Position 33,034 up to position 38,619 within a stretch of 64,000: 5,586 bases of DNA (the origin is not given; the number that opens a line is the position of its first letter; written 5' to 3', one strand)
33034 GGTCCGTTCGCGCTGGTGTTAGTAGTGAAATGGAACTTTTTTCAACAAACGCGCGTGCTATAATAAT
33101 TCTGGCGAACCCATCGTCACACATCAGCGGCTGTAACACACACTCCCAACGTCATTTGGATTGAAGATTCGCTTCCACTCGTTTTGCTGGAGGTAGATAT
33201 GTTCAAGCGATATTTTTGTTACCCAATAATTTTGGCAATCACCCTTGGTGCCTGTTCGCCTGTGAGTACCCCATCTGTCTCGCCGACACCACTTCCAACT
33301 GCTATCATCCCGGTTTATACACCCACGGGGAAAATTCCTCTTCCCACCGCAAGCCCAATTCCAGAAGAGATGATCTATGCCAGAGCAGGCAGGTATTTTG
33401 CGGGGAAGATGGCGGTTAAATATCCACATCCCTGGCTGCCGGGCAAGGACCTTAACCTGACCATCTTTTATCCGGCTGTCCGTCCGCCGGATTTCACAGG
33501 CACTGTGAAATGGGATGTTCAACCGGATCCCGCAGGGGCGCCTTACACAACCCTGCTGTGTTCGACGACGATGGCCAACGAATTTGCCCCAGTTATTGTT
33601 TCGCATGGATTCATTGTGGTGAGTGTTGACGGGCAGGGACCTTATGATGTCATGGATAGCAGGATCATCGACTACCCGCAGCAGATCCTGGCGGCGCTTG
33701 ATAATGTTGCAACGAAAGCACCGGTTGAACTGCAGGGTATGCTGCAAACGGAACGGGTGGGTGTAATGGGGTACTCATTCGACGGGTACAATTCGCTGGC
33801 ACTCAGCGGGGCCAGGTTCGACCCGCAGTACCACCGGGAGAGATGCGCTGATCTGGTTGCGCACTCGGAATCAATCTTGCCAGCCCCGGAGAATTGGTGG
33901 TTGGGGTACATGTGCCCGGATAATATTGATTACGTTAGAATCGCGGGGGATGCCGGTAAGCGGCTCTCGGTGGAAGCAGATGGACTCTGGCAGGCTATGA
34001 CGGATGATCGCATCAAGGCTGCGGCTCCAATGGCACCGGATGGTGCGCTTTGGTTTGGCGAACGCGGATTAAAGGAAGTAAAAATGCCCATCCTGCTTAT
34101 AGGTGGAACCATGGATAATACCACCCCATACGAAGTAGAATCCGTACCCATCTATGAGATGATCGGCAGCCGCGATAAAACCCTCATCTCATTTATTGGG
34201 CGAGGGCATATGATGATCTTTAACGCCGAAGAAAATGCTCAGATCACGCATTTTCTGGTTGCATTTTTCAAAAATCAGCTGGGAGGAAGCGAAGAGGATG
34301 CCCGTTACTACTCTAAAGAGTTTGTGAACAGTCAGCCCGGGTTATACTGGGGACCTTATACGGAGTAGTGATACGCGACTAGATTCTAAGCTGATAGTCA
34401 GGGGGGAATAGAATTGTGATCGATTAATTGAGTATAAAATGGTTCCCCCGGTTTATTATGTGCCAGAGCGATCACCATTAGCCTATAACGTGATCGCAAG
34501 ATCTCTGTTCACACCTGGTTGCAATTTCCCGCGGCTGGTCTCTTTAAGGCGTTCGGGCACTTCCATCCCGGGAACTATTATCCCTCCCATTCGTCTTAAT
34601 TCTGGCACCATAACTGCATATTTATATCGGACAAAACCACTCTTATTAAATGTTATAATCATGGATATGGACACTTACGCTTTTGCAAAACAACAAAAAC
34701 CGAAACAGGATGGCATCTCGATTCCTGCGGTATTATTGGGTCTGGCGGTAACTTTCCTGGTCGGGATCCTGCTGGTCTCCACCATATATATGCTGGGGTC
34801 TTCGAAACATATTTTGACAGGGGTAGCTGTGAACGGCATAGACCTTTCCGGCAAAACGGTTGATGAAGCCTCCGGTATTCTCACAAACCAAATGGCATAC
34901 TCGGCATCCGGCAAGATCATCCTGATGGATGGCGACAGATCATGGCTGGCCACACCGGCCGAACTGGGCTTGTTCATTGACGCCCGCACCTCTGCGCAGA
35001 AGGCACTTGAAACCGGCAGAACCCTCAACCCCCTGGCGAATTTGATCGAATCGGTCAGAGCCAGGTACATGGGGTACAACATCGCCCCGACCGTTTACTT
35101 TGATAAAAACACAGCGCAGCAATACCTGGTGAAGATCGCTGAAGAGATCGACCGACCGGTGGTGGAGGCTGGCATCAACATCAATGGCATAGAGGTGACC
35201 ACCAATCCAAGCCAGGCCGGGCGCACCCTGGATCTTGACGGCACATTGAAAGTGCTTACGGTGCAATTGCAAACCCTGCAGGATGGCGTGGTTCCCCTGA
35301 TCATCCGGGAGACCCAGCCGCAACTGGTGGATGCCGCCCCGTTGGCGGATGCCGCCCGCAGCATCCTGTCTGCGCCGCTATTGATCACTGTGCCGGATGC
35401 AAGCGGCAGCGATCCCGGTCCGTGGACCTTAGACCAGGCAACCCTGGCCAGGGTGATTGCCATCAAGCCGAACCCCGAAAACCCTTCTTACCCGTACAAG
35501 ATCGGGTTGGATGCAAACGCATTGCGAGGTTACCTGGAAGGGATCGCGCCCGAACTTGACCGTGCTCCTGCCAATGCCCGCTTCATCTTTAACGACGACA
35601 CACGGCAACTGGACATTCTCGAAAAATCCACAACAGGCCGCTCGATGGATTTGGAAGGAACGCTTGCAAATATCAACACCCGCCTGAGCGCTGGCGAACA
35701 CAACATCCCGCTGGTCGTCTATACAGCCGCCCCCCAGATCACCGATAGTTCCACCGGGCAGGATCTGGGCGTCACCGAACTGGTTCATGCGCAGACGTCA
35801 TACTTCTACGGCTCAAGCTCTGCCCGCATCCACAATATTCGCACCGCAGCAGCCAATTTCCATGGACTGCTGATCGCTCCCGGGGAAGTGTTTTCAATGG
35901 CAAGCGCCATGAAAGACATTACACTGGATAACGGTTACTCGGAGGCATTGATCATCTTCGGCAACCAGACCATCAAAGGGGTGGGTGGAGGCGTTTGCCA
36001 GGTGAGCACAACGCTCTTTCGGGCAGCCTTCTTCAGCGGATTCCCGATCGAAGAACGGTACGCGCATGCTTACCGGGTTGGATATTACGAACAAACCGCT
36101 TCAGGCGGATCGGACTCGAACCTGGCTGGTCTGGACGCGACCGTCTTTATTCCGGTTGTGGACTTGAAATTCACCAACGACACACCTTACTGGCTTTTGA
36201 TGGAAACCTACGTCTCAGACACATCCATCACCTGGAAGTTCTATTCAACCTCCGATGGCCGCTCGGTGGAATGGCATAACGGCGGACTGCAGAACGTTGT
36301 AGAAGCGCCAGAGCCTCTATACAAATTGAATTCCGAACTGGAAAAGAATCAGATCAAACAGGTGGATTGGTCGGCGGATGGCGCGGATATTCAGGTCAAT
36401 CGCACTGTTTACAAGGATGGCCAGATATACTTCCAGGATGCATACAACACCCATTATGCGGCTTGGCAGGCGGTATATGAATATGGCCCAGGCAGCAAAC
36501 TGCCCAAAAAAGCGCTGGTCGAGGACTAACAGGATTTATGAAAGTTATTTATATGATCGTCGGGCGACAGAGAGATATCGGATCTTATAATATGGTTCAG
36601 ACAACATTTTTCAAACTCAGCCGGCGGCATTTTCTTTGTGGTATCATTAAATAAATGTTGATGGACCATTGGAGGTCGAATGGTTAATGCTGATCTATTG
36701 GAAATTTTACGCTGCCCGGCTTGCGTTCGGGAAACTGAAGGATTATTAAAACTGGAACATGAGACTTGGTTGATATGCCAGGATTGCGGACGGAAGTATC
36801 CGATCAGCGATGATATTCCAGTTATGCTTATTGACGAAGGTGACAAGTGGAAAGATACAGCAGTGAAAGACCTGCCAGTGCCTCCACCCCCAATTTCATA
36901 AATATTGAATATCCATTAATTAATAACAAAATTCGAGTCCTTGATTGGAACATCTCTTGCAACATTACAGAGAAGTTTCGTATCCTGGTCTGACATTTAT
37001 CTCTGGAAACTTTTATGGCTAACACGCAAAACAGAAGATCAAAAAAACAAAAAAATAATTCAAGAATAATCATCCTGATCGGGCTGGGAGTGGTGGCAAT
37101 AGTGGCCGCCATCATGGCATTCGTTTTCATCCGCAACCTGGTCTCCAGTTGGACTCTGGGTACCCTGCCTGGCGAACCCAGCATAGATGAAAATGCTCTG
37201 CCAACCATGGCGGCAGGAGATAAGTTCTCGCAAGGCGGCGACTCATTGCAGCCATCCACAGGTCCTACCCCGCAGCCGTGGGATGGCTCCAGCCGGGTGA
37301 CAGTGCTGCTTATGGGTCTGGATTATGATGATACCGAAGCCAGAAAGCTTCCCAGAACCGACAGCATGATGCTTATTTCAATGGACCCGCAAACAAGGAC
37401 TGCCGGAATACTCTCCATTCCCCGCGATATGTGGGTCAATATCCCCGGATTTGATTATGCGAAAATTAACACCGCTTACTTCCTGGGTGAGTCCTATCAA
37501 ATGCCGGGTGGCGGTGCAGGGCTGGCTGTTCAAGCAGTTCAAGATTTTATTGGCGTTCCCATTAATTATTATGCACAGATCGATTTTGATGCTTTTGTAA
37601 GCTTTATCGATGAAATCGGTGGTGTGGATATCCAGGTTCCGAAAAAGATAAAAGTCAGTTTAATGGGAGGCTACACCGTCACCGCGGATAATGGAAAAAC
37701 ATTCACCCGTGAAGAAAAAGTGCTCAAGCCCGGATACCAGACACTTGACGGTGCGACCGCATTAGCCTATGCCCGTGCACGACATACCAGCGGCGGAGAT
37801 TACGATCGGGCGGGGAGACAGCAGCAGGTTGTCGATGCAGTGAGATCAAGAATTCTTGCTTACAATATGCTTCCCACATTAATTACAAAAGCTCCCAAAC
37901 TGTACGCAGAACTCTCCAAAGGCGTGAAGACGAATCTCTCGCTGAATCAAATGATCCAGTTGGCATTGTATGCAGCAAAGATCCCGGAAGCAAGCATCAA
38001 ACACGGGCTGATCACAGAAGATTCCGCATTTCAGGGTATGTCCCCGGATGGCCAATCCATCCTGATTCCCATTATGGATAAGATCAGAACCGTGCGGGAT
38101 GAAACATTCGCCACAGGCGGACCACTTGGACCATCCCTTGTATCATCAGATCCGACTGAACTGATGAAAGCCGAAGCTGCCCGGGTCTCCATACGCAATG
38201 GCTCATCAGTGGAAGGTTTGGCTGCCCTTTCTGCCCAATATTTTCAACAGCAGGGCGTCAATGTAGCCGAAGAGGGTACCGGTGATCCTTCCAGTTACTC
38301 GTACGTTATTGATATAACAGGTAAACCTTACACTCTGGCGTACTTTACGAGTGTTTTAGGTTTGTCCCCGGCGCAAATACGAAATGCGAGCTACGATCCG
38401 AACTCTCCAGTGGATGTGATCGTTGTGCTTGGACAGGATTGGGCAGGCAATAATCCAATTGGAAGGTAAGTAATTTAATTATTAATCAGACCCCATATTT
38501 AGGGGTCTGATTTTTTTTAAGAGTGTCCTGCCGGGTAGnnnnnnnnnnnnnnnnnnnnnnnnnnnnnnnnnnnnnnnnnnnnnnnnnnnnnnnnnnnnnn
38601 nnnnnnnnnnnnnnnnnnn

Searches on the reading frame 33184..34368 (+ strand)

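Call 53: search_protein_families(library=pfam, proteins=[window:33184-34368:+], max_evalue=0.00001)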
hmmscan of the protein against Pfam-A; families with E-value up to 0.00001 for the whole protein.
window:33184-34368:+ (394 aa): 1 family
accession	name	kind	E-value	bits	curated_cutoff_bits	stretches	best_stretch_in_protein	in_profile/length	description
PF12740.14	PETase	-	3.1e-23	83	28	2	134-208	73-143/263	PET hydrolase-like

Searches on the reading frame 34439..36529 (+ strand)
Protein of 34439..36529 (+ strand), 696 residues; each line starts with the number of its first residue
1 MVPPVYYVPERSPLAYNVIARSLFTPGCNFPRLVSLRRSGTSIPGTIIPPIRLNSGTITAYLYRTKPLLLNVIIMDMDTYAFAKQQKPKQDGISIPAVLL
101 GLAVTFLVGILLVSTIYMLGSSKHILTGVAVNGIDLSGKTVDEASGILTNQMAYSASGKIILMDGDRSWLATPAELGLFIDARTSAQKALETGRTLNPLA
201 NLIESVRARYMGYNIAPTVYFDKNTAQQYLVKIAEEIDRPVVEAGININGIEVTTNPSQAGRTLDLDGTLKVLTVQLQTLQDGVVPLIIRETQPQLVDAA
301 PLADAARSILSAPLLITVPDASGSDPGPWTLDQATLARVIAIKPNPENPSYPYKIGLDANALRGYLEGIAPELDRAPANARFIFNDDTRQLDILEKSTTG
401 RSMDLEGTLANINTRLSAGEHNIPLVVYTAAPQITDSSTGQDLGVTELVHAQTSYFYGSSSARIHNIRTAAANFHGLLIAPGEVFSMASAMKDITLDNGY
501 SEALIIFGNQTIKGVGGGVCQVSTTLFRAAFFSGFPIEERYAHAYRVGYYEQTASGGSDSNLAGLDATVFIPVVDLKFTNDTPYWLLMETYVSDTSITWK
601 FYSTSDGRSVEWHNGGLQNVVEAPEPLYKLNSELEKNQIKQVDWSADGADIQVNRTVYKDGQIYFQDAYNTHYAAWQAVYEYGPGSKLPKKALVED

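Call 53: search_protein_families(library=pfam, proteins=[window:34439-36529:+], max_evalue=0.00001)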
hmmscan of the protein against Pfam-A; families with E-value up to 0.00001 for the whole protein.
window:34439-36529:+ (696 aa): 2 families
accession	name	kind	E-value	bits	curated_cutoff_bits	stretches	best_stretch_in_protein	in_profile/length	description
PF04294.18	VanW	-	1e-38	132.2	27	1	463-602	2-130/130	VanW like protein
PF12229.13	PG_binding_4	-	4e-26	91.9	22.1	2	172-280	4-111/117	Putative peptidoglycan binding domain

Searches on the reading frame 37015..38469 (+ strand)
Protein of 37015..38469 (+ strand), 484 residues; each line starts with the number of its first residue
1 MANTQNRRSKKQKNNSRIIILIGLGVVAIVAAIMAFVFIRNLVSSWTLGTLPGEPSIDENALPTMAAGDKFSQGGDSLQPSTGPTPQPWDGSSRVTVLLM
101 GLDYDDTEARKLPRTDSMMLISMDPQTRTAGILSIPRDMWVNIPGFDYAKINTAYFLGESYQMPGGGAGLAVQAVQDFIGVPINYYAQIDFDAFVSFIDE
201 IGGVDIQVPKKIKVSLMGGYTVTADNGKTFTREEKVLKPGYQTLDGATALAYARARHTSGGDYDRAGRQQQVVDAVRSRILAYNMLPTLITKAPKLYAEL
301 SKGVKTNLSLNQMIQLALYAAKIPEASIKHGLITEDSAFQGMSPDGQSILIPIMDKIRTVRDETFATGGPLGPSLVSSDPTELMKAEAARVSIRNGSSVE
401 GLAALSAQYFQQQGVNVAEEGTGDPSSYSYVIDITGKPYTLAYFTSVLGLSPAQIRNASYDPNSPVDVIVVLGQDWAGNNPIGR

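Call 54: search_protein_families(library=pfam, proteins=[window:37015-38469:+], max_evalue=0.00001)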
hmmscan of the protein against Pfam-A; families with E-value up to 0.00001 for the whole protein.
window:37015-38469:+ (484 aa): 2 families
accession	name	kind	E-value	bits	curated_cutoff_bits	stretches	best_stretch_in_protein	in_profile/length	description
PF03816.19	LytR_cpsA_psr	-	1.5e-40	139.2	24.6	1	114-280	1-148/150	LytR_cpsA_psr family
PF13399.11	LytR_C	-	3.3e-08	34.8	22.2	1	389-476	2-86/86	LytR cell envelope-related transcriptional attenuator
